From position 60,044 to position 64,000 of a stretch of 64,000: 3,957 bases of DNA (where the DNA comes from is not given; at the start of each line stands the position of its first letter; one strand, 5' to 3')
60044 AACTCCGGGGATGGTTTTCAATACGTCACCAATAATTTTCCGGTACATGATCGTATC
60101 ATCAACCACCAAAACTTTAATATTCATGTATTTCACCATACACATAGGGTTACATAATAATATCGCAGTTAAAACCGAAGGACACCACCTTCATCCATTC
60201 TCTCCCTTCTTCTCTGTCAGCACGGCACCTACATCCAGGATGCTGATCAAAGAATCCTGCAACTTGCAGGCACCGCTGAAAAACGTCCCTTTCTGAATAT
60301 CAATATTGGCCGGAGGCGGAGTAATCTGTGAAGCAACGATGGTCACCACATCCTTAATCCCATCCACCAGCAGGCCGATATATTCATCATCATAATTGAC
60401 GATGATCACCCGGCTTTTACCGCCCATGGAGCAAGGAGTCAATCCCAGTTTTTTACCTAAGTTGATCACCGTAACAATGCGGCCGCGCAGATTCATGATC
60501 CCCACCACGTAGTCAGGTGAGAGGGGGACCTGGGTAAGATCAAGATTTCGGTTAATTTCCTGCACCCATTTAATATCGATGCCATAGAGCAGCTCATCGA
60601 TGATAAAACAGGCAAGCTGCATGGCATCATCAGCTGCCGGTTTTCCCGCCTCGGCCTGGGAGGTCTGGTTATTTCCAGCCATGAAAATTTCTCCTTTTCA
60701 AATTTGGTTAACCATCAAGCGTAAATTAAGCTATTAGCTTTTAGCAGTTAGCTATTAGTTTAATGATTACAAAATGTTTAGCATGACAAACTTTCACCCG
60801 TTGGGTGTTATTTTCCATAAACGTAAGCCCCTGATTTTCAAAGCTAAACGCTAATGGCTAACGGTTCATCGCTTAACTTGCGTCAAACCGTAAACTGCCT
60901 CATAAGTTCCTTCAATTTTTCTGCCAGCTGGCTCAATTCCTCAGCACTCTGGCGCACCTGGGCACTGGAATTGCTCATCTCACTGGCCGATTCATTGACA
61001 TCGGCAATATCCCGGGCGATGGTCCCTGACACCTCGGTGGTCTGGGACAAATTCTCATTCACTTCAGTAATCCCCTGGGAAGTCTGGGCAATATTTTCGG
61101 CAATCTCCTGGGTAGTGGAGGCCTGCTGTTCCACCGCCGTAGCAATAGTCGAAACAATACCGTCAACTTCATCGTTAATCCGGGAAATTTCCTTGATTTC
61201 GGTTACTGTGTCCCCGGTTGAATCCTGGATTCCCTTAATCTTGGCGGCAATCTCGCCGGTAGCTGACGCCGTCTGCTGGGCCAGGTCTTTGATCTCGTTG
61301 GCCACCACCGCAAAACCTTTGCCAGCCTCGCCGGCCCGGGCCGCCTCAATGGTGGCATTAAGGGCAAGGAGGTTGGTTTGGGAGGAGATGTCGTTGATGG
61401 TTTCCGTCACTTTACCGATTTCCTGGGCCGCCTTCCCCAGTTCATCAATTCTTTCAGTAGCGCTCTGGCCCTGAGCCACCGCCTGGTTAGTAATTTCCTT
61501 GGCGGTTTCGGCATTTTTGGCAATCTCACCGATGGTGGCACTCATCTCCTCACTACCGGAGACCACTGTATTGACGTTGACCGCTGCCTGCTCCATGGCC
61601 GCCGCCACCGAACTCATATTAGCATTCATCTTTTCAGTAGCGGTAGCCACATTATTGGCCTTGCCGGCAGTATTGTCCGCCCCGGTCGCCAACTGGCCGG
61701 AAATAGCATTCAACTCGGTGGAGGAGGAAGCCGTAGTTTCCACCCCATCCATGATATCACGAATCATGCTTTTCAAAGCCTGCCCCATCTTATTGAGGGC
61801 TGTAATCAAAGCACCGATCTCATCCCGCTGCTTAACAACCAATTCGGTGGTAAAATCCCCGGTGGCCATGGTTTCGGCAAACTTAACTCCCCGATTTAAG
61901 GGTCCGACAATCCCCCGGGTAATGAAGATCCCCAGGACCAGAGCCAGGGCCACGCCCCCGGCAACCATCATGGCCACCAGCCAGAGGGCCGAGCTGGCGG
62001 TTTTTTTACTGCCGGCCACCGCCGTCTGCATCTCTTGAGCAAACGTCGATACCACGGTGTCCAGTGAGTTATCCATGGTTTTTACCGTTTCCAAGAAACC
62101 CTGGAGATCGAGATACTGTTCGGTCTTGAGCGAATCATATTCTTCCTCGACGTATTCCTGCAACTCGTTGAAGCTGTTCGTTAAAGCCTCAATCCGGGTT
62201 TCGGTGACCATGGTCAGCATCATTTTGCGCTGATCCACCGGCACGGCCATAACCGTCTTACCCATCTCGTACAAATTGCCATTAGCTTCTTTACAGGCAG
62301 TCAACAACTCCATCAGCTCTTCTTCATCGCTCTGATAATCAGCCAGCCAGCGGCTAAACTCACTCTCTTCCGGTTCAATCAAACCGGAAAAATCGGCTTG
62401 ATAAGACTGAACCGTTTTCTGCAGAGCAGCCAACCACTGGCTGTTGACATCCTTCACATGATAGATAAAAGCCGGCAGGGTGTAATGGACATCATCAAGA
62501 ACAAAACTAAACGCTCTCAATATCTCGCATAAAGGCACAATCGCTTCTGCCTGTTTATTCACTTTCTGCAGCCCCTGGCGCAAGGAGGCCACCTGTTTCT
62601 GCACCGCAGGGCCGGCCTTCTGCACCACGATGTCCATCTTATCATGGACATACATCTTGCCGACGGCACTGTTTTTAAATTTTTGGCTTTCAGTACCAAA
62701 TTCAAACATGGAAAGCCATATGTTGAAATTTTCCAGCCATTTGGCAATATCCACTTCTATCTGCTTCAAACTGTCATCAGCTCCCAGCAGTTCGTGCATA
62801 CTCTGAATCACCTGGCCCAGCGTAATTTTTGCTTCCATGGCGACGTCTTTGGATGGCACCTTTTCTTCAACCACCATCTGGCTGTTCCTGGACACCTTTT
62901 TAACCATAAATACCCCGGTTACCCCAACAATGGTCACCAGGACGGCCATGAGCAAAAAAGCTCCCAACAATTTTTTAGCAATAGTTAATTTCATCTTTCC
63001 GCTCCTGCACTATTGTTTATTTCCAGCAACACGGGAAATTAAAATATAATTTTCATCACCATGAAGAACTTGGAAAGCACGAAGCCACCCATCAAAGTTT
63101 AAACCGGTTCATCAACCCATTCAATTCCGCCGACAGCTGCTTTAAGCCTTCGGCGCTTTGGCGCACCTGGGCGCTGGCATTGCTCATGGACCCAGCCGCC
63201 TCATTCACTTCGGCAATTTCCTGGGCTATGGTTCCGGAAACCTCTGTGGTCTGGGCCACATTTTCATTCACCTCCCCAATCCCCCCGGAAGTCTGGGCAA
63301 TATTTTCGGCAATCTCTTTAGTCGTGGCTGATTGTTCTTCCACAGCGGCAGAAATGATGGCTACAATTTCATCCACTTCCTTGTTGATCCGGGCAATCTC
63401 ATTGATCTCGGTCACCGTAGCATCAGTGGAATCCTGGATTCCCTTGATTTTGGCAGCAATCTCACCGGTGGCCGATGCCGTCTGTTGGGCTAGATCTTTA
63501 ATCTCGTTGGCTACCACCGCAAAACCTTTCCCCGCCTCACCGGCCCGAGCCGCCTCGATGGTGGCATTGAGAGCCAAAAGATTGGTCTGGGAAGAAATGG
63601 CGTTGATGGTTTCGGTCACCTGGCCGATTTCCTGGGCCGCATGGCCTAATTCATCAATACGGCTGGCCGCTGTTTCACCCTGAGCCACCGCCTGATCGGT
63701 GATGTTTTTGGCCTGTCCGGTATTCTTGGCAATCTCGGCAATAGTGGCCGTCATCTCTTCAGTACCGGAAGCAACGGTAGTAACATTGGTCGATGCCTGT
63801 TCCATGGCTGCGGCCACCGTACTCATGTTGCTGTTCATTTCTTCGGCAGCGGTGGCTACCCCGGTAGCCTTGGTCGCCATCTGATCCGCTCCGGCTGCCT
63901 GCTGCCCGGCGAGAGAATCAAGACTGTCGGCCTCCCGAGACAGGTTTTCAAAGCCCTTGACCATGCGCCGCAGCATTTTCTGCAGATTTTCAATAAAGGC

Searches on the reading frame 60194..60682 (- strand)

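Call 59: search_protein_families(library=pfam, proteins=[window:60194-60682:-], max_evalue=0.0001)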
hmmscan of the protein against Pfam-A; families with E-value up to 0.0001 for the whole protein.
window:60194-60682:- (163 aa): 1 family
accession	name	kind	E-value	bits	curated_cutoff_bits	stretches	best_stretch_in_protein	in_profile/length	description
PF01584.24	CheW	-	6.9e-34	116.9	23.5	1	23-157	2-136/138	CheW-like domain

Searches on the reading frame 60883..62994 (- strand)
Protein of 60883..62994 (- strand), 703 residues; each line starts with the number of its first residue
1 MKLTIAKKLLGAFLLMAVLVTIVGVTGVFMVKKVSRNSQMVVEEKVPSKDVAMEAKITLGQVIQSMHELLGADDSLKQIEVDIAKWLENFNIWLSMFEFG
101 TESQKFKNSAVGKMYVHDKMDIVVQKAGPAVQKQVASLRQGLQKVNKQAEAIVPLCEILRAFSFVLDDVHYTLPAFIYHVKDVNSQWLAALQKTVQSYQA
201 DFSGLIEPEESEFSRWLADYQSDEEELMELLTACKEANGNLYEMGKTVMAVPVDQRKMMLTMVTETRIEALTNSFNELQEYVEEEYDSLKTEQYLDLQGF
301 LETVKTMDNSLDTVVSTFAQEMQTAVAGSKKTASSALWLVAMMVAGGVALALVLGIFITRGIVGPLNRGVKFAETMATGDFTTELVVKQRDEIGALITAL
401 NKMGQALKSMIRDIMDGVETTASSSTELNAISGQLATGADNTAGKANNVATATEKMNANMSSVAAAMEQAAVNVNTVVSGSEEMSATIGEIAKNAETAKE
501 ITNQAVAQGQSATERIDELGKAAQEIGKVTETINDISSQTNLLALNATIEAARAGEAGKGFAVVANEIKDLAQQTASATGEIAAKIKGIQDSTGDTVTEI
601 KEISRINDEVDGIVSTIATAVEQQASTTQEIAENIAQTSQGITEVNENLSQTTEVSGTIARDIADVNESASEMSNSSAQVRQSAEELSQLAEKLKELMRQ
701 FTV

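Call 41: search_protein_families(library=pfam, proteins=[window:60886-62994:-], max_evalue=0.001)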
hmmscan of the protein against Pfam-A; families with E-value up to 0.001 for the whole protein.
window:60886-62994:- (703 aa): 5 families
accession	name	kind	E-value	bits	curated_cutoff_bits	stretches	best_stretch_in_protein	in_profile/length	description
PF00015.26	MCPsignal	-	9.2e-32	110.7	34.6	1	491-655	3-171/172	Methyl-accepting chemotaxis protein (MCP) signalling domain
PF00672.30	HAMP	-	1.5e-11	44.9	25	1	357-408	1-52/53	HAMP domain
PF12729.13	4HB_MCP_1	-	5.5e-08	33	27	1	2-77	1-76/181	Four helix bundle sensory module for signal transduction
PF11887.13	Mce4_CUP1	-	7.2e-05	22.9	32.6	1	368-471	55-158/222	Cholesterol uptake porter CUP1 of Mce4, putative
PF04108.17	ATG17_like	-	0.00021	21.3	43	0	565-701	118-255/355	Autophagy protein ATG17-like domain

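Call 76: find_encoding_contigs(protein=window:60883-62994:-, flank=10000, max_places=3)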
Protein window:60883-62994:- (703 aa): 8 contigs read that carry it; 3 places shown.
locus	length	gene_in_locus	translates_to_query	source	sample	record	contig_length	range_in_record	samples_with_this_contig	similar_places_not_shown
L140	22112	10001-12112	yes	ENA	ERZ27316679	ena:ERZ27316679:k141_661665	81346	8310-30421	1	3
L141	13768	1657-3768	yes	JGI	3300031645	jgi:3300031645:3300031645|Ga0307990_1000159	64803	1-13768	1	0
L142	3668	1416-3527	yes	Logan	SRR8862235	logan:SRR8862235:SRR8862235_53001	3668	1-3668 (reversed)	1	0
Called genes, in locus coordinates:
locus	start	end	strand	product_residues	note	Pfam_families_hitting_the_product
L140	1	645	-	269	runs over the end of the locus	PF01435:Peptidase_M48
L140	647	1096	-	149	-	PF01906:YbjQ_1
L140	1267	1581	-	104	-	PF01906:YbjQ_1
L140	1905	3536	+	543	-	PF03130:HEAT_PBS (faint), PF13646:HEAT_2, PF00072:Response_reg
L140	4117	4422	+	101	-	PF01740:STAS, PF13466:STAS_2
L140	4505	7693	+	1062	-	PF01627:Hpt, PF02895:H-kinase_dim, PF02518:HATPase_c, PF01584:CheW, PF00072:Response_reg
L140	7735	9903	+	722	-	PF08269:dCache_2, PF17200:sCache_2, PF00672:HAMP, PF00015:MCPsignal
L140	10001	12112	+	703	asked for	PF12729:4HB_MCP_1, PF00672:HAMP, PF00015:MCPsignal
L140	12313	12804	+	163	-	PF01584:CheW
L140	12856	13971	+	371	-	PF00072:Response_reg, PF01339:CheB_methylest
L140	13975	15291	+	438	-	PF03705:CheR_N, PF01739:CheR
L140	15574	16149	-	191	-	PF04011:LemA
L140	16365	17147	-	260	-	PF04536:TPM_phosphatase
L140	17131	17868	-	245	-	-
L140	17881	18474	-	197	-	PF00160:Pro_isomerase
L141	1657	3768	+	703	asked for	PF12729:4HB_MCP_1, PF00672:HAMP, PF00015:MCPsignal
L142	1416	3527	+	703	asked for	PF12729:4HB_MCP_1, PF00672:HAMP, PF00015:MCPsignal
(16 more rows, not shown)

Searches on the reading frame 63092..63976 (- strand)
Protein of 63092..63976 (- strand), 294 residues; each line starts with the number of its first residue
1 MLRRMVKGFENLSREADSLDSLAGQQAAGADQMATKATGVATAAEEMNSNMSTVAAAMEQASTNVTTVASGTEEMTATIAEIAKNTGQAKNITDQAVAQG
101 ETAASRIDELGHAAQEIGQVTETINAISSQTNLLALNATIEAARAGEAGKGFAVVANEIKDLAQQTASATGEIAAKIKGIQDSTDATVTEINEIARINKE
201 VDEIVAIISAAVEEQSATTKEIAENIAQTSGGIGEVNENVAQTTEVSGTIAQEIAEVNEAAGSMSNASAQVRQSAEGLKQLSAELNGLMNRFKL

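Call 41: search_protein_families(library=pfam, proteins=[window:63095-63976:-], max_evalue=0.001)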
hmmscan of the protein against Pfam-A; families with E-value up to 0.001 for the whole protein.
window:63095-63976:- (294 aa): 4 families
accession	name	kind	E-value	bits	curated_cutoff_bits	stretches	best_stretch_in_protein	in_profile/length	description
PF00015.26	MCPsignal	-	3.9e-31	108.7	34.6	1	94-246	12-171/172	Methyl-accepting chemotaxis protein (MCP) signalling domain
PF07889.17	DUF1664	-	0.00022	21.7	34.6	0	205-280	43-115/124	Protein of unknown function (DUF1664)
PF10157.14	BORCS6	-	0.00035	21.1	35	0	193-278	15-97/101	BLOC-1-related complex sub-unit 6 C-terminal helix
PF06103.16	DUF948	-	0.00084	19.9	37.2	0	153-222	18-73/89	Bacterial protein of unknown function (DUF948)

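Call 56: find_encoding_contigs(protein=window:63092-63976:-, flank=10000, max_places=3)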
Protein window:63092-63976:- (294 aa): no gene with exactly this product is on record in the collection.
